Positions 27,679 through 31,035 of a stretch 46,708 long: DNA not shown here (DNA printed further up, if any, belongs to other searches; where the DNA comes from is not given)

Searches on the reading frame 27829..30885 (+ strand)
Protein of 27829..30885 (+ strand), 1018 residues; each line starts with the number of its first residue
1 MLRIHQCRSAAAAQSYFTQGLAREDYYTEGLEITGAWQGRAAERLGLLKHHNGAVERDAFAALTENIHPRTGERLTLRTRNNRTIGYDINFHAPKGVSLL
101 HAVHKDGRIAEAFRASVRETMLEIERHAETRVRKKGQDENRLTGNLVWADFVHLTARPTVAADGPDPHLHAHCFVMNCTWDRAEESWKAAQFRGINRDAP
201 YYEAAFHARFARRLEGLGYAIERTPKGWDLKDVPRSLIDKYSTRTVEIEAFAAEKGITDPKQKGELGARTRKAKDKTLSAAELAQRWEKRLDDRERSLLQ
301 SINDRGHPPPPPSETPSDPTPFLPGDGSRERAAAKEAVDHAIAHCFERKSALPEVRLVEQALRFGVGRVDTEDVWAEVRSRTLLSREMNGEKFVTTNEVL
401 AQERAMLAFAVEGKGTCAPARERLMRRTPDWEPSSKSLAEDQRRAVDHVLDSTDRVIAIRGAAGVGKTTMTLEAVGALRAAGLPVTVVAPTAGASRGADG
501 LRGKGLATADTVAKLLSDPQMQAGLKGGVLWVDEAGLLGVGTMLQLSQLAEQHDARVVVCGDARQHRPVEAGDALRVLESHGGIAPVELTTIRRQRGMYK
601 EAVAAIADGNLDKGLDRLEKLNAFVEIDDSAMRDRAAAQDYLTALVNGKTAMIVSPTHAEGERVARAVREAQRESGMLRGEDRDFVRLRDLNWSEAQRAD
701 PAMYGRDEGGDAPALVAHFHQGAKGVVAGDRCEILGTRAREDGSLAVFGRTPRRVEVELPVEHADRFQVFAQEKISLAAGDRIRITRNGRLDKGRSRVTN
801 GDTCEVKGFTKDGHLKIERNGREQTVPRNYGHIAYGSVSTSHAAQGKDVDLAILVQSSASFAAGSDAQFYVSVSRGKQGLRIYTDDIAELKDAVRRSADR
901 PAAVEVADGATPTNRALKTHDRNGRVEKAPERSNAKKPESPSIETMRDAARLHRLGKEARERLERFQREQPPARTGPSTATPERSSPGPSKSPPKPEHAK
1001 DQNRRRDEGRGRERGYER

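Call 42: search_protein_families(library=pfam, proteins=[window:27829-30885:+], max_evalue=0.001)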
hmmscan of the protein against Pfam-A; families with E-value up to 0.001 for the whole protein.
window:27829-30885:+ (1018 aa): 5 families
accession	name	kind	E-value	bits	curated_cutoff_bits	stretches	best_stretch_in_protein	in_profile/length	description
PF08751.17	TrwC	-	1.1e-68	232.3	25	1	11-292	2-284/286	TrwC relaxase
PF13604.12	AAA_30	-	3.6e-39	134.9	27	1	438-623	2-185/191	AAA domain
PF13245.12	AAA_19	-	2e-10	41.4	25.1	1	442-569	1-132/134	AAA domain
PF01443.25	Viral_helicase1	-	7.6e-09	36.1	21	1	458-569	2-100/228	Viral superfamily 1 RNA helicase core domain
PF22232.2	TraI_hel_assoc_N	-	0.00052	21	27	0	461-560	1-98/99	TraI helicase-associated ssDNA bd, N-terminal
